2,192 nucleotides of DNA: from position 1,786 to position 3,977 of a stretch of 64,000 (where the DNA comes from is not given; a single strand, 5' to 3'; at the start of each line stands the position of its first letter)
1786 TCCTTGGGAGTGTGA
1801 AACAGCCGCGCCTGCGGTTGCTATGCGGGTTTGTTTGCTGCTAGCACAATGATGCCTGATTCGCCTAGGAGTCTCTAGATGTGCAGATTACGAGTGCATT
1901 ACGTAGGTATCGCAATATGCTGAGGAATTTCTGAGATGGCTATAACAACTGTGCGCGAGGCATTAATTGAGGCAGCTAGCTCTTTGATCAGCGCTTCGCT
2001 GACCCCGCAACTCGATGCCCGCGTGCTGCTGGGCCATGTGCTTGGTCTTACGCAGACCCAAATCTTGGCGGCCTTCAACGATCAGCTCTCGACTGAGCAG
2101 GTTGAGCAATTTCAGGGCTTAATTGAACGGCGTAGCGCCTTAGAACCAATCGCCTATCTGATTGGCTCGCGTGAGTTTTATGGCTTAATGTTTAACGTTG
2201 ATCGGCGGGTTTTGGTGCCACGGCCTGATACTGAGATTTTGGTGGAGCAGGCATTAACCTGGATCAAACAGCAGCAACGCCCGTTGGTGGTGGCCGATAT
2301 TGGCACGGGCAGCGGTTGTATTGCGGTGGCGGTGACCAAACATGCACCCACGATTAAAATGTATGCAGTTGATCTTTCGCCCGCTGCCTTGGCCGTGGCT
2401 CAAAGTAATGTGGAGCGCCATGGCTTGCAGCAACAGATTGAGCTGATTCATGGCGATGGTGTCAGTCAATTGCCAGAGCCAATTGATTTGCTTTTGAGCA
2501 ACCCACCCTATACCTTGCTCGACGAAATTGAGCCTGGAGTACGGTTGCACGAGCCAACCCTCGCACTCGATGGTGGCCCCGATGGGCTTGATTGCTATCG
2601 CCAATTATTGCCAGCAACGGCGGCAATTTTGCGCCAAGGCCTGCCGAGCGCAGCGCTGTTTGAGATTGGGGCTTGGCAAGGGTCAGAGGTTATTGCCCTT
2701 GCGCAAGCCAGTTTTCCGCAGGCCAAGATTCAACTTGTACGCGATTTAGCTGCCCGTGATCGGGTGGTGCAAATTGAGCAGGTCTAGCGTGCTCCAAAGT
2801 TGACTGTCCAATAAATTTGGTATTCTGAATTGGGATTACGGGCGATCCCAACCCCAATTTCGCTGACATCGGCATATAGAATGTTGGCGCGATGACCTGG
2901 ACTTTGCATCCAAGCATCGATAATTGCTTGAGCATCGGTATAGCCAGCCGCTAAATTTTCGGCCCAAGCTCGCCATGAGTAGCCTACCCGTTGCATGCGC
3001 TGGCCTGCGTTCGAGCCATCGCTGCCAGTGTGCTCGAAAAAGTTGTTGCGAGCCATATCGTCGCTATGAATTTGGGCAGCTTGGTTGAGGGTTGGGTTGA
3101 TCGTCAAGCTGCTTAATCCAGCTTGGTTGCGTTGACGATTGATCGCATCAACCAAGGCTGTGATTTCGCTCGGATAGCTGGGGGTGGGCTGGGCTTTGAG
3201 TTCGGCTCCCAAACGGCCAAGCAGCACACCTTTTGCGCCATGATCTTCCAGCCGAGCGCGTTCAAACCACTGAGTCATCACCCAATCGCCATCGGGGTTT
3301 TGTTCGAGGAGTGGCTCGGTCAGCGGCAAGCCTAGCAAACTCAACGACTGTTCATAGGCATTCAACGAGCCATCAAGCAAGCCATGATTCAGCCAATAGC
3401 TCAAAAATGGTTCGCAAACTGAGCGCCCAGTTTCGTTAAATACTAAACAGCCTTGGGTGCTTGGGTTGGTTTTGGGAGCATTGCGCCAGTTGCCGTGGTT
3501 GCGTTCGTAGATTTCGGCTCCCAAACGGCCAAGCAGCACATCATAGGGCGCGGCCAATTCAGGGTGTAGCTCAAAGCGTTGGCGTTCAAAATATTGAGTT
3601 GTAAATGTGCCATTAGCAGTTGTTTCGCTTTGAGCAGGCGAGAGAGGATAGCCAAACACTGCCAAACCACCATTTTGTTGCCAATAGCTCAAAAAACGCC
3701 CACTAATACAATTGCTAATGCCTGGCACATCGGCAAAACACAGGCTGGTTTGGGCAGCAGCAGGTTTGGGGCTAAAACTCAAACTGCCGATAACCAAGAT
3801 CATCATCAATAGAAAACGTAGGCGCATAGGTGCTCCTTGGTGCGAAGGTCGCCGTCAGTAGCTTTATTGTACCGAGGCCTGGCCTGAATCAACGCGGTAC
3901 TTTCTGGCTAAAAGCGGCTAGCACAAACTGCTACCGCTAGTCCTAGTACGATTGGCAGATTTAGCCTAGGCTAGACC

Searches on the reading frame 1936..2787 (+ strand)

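Call 42: search_protein_families(library=pfam, proteins=[window:1936-2787:+], max_evalue=0.0001)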
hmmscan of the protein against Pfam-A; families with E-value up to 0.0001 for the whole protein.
window:1936-2787:+ (283 aa): 14 families
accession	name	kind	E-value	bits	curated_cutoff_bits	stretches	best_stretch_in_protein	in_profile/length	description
PF17827.6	PrmC_N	-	1.4e-19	70.8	23.4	1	8-77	1-71/71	PrmC N-terminal domain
PF05175.20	MTS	-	2.7e-15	56.9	23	1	116-192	32-108/170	Methyltransferase small domain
PF06325.19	PrmA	-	4.2e-10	40.1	22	1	109-189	157-233/296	Ribosomal protein L11 methyltransferase (PrmA)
PF12847.13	Methyltransf_18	-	4.5e-10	40.2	27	1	116-180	15-79/151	Methyltransferase domain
PF13649.12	Methyltransf_25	-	9.1e-09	36.3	27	1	119-186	1-68/97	Methyltransferase domain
PF13847.12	Methyltransf_31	-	6.3e-07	29.6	27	1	118-189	6-81/145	Methyltransferase domain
PF08242.18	Methyltransf_12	-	1.1e-06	29.7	30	1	121-189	2-72/98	Methyltransferase domain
PF00891.24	Methyltransf_2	-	1.5e-06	28.2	22.3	1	99-185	47-130/210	O-methyltransferase domain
PF01170.24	UPF0020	-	5e-06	26.8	22.3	1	101-192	42-131/197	RMKL-like, methyltransferase domain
PF04816.18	TrmK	-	1.1e-05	25.5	27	1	119-181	1-63/205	tRNA (adenine(22)-N(1))-methyltransferase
PF02390.23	Methyltransf_4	-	1.3e-05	25.2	24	1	118-182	4-67/173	Putative methyltransferase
PF08241.18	Methyltransf_11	-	1.6e-05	25.9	21.2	1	121-182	2-60/95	Methyltransferase domain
PF02475.24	TRM5-TYW2_MTfase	-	3.9e-05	24.1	28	1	115-174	36-95/164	TRM5/TYW2 methyltransferase domain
PF01209.24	Ubie_methyltran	-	6.7e-05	22.8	20.1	1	110-180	42-111/233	ubiE/COQ5 methyltransferase family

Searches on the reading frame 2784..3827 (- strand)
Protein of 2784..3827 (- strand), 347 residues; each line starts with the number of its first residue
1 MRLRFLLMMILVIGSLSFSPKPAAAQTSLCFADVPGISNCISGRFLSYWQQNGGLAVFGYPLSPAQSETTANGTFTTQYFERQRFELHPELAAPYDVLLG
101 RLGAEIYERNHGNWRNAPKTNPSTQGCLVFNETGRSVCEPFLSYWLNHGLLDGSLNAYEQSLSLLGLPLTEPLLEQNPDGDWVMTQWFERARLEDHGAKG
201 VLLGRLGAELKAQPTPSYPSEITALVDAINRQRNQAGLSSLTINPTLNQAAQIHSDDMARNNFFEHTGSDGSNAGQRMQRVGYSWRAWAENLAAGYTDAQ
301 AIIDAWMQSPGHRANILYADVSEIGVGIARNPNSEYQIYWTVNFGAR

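Call 42: search_protein_families(library=pfam, proteins=[window:2784-3827:-], max_evalue=0.0001)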
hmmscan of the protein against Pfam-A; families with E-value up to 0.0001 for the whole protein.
window:2784-3827:- (347 aa): 1 family
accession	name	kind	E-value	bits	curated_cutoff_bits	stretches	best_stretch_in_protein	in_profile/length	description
PF00188.32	CAP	-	5.9e-27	95.3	21.1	1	226-344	1-117/117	Cysteine-rich secretory protein family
